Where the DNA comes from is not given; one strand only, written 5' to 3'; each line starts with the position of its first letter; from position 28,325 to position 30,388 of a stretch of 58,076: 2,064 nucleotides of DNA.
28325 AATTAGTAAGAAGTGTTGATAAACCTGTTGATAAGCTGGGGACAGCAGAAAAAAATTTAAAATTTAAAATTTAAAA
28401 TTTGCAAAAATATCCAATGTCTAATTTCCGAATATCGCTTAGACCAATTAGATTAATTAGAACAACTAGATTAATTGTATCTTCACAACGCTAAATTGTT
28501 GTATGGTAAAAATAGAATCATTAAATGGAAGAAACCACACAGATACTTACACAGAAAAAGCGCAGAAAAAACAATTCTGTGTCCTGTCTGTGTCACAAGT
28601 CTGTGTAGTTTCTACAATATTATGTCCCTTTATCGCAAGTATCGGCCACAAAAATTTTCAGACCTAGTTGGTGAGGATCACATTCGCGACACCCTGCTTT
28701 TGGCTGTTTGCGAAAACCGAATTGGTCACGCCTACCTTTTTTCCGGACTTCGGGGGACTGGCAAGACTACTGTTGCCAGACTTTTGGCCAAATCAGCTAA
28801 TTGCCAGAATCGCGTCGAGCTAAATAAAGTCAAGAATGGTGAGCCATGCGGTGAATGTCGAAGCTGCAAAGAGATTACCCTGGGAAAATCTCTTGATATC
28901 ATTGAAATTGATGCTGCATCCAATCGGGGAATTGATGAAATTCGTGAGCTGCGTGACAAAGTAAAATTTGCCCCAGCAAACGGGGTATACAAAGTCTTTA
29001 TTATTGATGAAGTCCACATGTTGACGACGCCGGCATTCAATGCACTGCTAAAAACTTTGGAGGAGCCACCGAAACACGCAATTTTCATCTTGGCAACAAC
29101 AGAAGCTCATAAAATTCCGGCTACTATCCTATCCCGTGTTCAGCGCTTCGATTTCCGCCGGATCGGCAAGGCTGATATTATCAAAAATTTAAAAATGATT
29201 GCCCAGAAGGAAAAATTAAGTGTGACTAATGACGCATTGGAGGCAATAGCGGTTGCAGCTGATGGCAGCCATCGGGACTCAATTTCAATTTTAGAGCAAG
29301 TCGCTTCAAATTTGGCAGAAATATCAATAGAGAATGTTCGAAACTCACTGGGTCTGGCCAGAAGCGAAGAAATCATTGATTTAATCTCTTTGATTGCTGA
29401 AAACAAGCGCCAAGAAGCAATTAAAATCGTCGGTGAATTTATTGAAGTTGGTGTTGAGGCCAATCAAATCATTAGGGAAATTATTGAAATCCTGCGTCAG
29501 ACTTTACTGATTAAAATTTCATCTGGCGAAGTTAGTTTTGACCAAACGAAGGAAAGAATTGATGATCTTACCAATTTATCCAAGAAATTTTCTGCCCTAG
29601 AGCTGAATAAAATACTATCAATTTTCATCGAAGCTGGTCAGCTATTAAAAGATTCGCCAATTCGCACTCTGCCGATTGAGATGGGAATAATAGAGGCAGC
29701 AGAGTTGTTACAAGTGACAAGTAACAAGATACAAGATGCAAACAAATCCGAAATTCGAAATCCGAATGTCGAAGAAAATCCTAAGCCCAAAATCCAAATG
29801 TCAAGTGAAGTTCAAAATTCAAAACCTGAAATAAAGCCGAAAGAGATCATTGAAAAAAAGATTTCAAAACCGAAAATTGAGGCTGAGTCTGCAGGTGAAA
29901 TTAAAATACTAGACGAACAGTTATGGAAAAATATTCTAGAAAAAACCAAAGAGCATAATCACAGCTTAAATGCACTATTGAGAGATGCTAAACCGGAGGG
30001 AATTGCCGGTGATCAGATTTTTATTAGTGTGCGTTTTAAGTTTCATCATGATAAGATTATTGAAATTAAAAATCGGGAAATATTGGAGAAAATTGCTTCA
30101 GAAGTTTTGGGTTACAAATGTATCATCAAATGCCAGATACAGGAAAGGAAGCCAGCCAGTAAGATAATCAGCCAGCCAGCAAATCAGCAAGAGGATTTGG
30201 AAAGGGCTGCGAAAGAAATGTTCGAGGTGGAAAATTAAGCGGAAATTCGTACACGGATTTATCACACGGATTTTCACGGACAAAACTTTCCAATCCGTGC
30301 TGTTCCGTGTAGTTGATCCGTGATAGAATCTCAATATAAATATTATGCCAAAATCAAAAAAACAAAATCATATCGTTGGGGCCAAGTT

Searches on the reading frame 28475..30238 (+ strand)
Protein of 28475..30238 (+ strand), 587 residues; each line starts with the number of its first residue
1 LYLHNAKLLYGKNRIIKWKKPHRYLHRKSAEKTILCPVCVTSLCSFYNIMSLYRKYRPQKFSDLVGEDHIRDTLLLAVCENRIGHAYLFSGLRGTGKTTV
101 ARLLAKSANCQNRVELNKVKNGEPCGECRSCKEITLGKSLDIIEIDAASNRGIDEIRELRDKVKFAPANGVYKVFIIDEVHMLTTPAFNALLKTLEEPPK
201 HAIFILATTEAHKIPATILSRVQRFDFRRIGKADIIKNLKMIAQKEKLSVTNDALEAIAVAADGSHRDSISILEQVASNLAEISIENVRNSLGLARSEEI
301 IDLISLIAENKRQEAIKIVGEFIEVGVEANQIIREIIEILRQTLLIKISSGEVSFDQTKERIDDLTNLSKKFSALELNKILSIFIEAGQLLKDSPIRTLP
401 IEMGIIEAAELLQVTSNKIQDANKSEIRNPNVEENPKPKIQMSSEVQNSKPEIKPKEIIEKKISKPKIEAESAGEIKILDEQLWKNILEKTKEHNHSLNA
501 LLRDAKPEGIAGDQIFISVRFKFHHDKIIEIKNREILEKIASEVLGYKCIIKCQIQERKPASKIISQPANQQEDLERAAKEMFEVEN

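Call 68: search_protein_families(library=pfam, proteins=[window:28475-30238:+], max_evalue=0.00001)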
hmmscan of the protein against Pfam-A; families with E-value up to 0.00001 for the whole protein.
window:28475-30238:+ (587 aa): 6 families
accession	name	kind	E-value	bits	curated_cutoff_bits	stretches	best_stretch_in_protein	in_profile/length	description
PF13177.12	DNA_pol3_delta2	-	2e-41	142.1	27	1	76-229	11-159/161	DNA polymerase III, delta subunit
PF12169.13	DNA_pol3_gamma3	-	1.9e-14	54.1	24.4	1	284-413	2-132/143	DNA polymerase III subunits gamma and tau domain III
PF00004.35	AAA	-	1.9e-12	48.2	21.2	1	88-227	2-125/131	ATPase family associated with various cellular activities (AAA)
PF22608.2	DNAX_ATPase_lid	-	3.3e-09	36.8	27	1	235-275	2-42/49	DNA polymerase III clamp loader subunit, ATPase lid domain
PF20964.2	DnaX_C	-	5e-09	36.6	26.2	1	481-573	13-105/113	DNA polymerase III subunit tau, C-terminal domain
PF13401.12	AAA_22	-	5e-06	27.3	27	0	88-208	9-122/130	AAA domain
